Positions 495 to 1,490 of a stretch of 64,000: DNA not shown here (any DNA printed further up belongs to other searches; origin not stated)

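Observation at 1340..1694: Perfect LexA SOS box upstream of a SAV_6107-family HEPN gene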

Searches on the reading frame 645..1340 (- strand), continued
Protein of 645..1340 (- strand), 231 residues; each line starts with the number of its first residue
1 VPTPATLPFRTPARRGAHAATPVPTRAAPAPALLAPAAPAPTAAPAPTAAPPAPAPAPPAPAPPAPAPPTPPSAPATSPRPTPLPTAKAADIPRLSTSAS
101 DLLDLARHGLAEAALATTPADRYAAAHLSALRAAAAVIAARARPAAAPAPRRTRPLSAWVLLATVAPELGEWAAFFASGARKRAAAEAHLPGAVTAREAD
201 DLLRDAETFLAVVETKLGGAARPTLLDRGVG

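Call 38: predict_structure(alignment_id=A1)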
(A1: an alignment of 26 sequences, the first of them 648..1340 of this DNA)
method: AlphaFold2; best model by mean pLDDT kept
length: 231 residues; sequences in the alignment: 26
mean_pLDDT: 78.2   pTM: 0.58
mean pLDDT of the five models: 78.2, 77.8, 77.2, 77.2, 77.1
residues with pLDDT >= 90: 98; 70-90: 52; 50-70: 59; < 50: 22
segments of 3 or more residues with pLDDT < 50: 16-18, 90-93, 221-223, 228-231
pLDDT, mean of each block of 10 residues (from residue 1): 54 53 56 66 75 82 82 70 62 67 95 97 97 94 66 76 93 95 95 96 98 85 49 41
secondary structure, 60 per line:
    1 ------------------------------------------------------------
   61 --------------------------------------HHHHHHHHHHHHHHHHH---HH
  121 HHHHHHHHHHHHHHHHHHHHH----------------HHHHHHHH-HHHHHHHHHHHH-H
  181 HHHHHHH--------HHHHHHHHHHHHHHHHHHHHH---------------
elements in order: H99-115 H119-141 H158-165 H167-178 H180-187 H196-216

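Call 44: fold_search(model_id=the predicted structure, library=pdb)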
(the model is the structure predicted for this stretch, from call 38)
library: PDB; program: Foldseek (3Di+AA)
matches with E <= 10: 226; with E <= 0.001: 0
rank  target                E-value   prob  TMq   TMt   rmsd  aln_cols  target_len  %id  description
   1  1wol                  1.3e-01  1.00  0.37  0.66   4.1       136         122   18  Crystal Structure of ST0689, an archaeal HEPN homologue (released 2005-11-22)
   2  2hsb                  2.2e-01  1.00  0.36  0.61   5.3       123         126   19  Crystal structure of a hepn domain containing protein (af_0298) from archaeoglobus fulgidus at 1.95 A resolution (released 2006-08-15)
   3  3o10_A                3.8e-01  0.97  0.32  0.51   7.1       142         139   15  Crystal structure of the HEPN domain from human sacsin (released 2011-03-30)
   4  8sji_B                4.0e-01  0.96  0.31  0.59   7.9       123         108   19  Apo Structure of Computationally Designed Homotrimer TP1 (released 2023-07-05)
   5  8sjf                  4.4e-01  0.94  0.30  0.56   5.5       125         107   15  Apo Structure of Computationally Designed Homotrimer Tet4 (released 2023-07-05)
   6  8sjh_A                5.2e-01  0.95  0.31  0.59   5.8       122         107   18  Zn-Bound Structure of Computationally Designed Homotrimer TP1 (released 2023-07-05)
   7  8sjh_B                5.4e-01  0.87  0.29  0.52   8.2       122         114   20  Zn-Bound Structure of Computationally Designed Homotrimer TP1 (released 2023-07-05)
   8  8del_A                5.4e-01  0.84  0.27  0.50   7.9       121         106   16  Trimeric Heme-Free Cytochrome Variant ApoCyt-TriCyt3 (released 2022-07-06)
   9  8sjh_C                5.7e-01  0.95  0.32  0.62   7.4       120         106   18  Zn-Bound Structure of Computationally Designed Homotrimer TP1 (released 2023-07-05)
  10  3l1m                  6.6e-01  0.85  0.29  0.55   7.8       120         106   13  Crystal Structure of a Ni-directed Dimer of Cytochrome cb562 with a Quinolate-Histidine Hybrid Coordination Motif (released 2010-04-28)
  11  9lvb_A                6.6e-01  0.66  0.27  0.14   8.1       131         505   16  IAA-free AUX1 (released 2025-07-23)
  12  6wyu_A                7.7e-01  0.69  0.28  0.52   8.3       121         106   13  Crystallographic trimer of metal-free TriCyt2 (released 2020-09-16)
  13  3nmj_B                8.5e-01  0.69  0.28  0.52   8.2       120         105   14  Crystal structure of a nickel mediated dimer for the phenanthroline-modified cytochrome cb562 variant, MBP-Phen2 (released 2010-11-24)
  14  9png_A                8.5e-01  0.66  0.26  0.49   8.4       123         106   15  Co-bound structure of the H77C variant of TriCyt2 (released 2025-10-22)
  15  9jg7_A                9.0e-01  0.47  0.25  0.45   8.6       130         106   17  Artificial serine-dependent beta-lactamase, S2 (released 2025-09-10)
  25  3o10_D                1.1e+00  0.92  0.36  0.57   5.7       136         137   13  Crystal structure of the HEPN domain from human sacsin (released 2011-03-30)
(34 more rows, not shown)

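Call 82: find_encoding_contigs(protein=P0049, flank=4000, max_places=1)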
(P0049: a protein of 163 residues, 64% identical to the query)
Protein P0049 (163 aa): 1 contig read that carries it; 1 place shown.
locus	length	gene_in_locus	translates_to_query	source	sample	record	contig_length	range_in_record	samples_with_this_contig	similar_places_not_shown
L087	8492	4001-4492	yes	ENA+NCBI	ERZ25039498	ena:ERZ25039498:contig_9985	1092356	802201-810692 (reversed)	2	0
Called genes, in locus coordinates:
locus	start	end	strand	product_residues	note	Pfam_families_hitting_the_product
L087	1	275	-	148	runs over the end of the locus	PF03239:FTR1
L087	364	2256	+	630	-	PF02771:Acyl-CoA_dh_N (weak), PF02770:Acyl-CoA_dh_M, PF00441:Acyl-CoA_dh_1, PF12806:Acyl-CoA_dh_C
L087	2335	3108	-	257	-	PF00106:adh_short, PF08659:KR, PF13561:adh_short_C2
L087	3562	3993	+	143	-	PF20114:DUF6504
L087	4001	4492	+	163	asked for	PF18726:HEPN_SAV_6107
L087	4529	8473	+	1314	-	PF02811:PHP, PF07733:DNA_pol3_alpha, PF17657:DNA_pol3_finger, PF14579:HHH_6, PF01336:tRNA_anti-codon (weak)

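Call 83: find_encoding_contigs(protein=P0037, flank=4000, max_places=1)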
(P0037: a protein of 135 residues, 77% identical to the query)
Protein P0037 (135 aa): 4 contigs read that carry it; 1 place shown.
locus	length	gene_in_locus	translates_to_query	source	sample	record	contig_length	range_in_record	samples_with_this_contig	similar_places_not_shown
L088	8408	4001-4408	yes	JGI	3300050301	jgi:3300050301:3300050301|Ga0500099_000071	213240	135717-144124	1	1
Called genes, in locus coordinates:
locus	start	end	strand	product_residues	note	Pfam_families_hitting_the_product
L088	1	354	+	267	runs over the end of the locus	PF13241:NAD_binding_7, PF00590:TP_methylase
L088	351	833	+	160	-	PF01903:CbiX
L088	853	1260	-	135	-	PF04237:YjbR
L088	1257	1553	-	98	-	PF21221:B_lactamase-like_C (weak)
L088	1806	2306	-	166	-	PF00753:Lactamase_B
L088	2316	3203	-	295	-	PF00561:Abhydrolase_1, PF12146:Hydrolase_4, PF12697:Abhydrolase_6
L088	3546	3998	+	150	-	PF20114:DUF6504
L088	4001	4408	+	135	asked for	PF18726:HEPN_SAV_6107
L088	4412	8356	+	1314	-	-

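Call 84: find_encoding_contigs(protein=P0082, flank=4000, max_places=1)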
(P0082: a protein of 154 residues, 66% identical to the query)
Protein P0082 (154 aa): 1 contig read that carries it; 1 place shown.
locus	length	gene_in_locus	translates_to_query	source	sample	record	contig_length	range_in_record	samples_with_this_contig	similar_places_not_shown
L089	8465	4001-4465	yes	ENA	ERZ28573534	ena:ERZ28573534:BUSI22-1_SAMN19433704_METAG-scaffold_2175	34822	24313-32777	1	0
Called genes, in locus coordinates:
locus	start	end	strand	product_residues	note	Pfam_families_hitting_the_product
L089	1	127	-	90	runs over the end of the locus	-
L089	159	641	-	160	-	PF02371:Transposase_20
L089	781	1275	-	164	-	PF12802:MarR_2 (weak)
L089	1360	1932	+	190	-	PF02525:Flavodoxin_2, PF03358:FMN_red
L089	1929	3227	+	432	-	PF05977:MFS_3, PF07690:MFS_1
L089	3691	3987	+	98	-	PF20114:DUF6504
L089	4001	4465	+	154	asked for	PF18726:HEPN_SAV_6107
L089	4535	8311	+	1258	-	PF02811:PHP, PF07733:DNA_pol3_alpha, PF17657:DNA_pol3_finger, PF14579:HHH_6, PF01336:tRNA_anti-codon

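Call 87: search_protein_families(library=ncbifam, proteins=[L087:4529-8470:+, L081:4139-5410:+, L081:3377-4126:+], max_evalue=0.00001)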
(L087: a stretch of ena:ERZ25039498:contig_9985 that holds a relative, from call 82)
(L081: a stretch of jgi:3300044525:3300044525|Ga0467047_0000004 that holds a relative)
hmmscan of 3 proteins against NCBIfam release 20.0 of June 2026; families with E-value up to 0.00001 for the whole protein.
L087:4529-8470:+ (1314 aa): 14 families
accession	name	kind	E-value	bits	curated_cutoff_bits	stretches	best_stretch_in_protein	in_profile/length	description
NF004225.0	PRK05672.1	subfamily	7.5e-196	653.3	939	2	4-969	5-872/1047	error-prone DNA polymerase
NF004226.0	PRK05673.1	equivalog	3.3e-193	644.5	1002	2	4-969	5-885/1146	DNA polymerase III subunit alpha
TIGR00594.1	polc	superfamily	4.1e-169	564.7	434.35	2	135-968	85-881/1022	DNA polymerase III subunit alpha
NF005298.0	PRK06826.1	equivalog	5.4e-169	564.2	1260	2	135-969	90-883/1151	DNA polymerase III subunit alpha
NF005377.0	PRK06920.1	equivalog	4.1e-135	452.1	1806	2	137-874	82-796/1108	DNA polymerase III subunit alpha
NF005617.0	PRK07374.1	equivalog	1.1e-115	387.9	1653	2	136-872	88-827/1170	DNA polymerase III subunit alpha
NF005516.0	PRK07135.1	equivalog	3.4e-102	343.3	1084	2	378-868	252-742/974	DNA polymerase III DnaE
NF005582.0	PRK07279.1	equivalog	2.5e-97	327.1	1279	1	246-865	144-735/1033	DNA polymerase III subunit alpha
NF004550.0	PRK05898.1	equivalog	3.7e-91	306.8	1182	1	358-873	229-743/971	DNA polymerase III subunit alpha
NF007079.0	PRK09532.1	equivalog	5e-79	266.5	1525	2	137-800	87-771/876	DNA polymerase III subunit alpha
NF001688.0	PRK00448.1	equivalog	2.1e-14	52.1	873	0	6-70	339-403/1445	PolC-type DNA polymerase III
NF005616.0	PRK07373.1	equivalog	5.1e-13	48.4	646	1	802-870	35-104/449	DNA polymerase III subunit alpha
TIGR01405.1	polC_Gram_pos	equivalog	1.3e-12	46.3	1043.45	0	6-71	105-170/1211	DNA polymerase III subunit alpha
NF041577.1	nside_bi_sphtase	equivalog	9.2e-08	31.6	400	1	7-71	5-67/276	3',5'-nucleoside bisphosphate phosphatase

L081:4139-5410:+ (424 aa): 10 families
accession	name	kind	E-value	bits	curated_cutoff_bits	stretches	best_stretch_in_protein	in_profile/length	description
NF003015.0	PRK03858.1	subfamily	1.8e-121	406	367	1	21-409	6-391/399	DNA polymerase IV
NF002882.0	PRK03348.1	equivalog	4.5e-117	391.7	389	1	23-360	6-345/461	DNA polymerase IV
NF002751.0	PRK02794.1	equivalog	1.9e-112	376.3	371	1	23-404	39-419/425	DNA polymerase IV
NF002677.0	PRK02406.1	equivalog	1.1e-109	366.8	256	1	24-369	8-353/357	DNA polymerase IV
NF002848.0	PRK03103.1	subfamily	2.9e-91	306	381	1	22-401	4-390/410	DNA polymerase IV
NF010731.0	PRK14133.1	equivalog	9.5e-90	301.3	362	1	23-371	4-346/352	DNA polymerase IV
NF002492.0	PRK01810.1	equivalog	4.8e-88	295.6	399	1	22-395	10-387/412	DNA polymerase IV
NF002883.0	PRK03352.1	equivalog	4.5e-87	292.5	330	1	23-359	6-342/347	DNA polymerase IV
NF002292.0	PRK01216.1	equivalog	1.8e-47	162.1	339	1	24-360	3-340/351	DNA polymerase IV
NF002955.0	PRK03609.1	subfamily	1.5e-35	123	431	1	27-315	5-299/422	translesion error-prone DNA polymerase V subunit UmuC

L081:3377-4126:+ (250 aa): 7 families
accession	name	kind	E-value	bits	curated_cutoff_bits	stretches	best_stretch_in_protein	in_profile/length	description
NF008264.0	PRK11036.1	equivalog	3.5e-35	121.7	366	1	7-249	18-254/261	tRNA uridine 5-oxyacetic acid(34) methyltransferase CmoM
NF043040.1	corrin_prot_MT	hypoth_equivalog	2.9e-13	49.8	180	1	36-152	44-162/216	corrinoid protein-associated methyltransferase CpaM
TIGR01983.1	UbiG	equivalog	3.6e-11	42.8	102.95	1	35-146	51-160/228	bifunctional 2-polyprenyl-6-hydroxyphenol methylase/3-demethylubiquinol 3-O-methyltransferase UbiG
NF041820.1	daptide_MTase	equivalog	1.2e-10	41.3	175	1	36-133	39-138/243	daptide-type RiPP biosynthesis methyltransferase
NF045667.1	MTase_DVU1556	equivalog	8.5e-09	35.2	155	1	36-134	25-116/213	DVU_1556 family methyltransferase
TIGR02021.1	BchM-ChlM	equivalog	1.5e-07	31.1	158.9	1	35-129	56-147/218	magnesium protoporphyrin IX methyltransferase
NF008823.0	PRK11873.1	subfamily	6.7e-06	25.8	263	1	25-137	70-181/272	arsenite methyltransferase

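Call 89: search_solved_structures(query=A1, max_evalue=10)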
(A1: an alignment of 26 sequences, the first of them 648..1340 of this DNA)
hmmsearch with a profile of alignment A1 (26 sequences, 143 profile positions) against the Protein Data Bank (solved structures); distinct sequences matched with E-value up to 10: 0.

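Call 90: find_encoding_contigs(protein=window:645-1340:-, flank=5000, max_places=2)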
Protein window:645-1340:- (231 aa): 1 contig read that carries it; 1 place shown.
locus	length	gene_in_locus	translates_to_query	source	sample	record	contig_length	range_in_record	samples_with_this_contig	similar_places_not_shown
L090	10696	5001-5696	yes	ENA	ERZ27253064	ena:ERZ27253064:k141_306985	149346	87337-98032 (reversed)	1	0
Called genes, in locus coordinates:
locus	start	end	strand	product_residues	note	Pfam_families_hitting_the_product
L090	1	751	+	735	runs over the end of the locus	PF00082:Peptidase_S8, PF02369:Big_1 (weak), PF16640:Big_3_5 (weak)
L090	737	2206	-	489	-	PF00070:Pyr_redox (faint), PF00890:FAD_binding_2 (weak), PF01266:DAO, PF01494:FAD_binding_3 (faint), PF01593:Amino_oxidase, PF03486:HI0933_like (faint), PF07992:Pyr_redox_2 (weak), PF13450:NAD_binding_8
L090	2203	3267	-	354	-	PF00348:polyprenyl_synt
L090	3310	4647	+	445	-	PF01757:Acyl_transf_3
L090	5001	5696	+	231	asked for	-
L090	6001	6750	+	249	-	PF13489:Methyltransf_23, PF13847:Methyltransf_31, PF08241:Methyltransf_11, PF08242:Methyltransf_12, PF13649:Methyltransf_25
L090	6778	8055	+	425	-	PF00817:IMS, PF11798:IMS_HHH (weak), PF21999:IMS_HHH_1 (weak), PF11799:IMS_C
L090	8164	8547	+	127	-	PF11239:DUF3040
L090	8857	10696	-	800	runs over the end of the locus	PF11992:TgpA_N, PF01841:Transglut_core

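Call 97: search_protein_families(library=padloc, proteins=[window:648-1340:-], max_evalue=0.1)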
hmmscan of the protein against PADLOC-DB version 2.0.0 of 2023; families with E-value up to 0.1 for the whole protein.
window:648-1340:- (231 aa): 2 families
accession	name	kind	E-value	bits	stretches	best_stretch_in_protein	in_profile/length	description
PDLC04377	PDC-M05B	-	9.1e-05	20.5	1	99-227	22-147/149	-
PDLC04374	PDC-M05B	-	0.00087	17.5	1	101-215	24-136/146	-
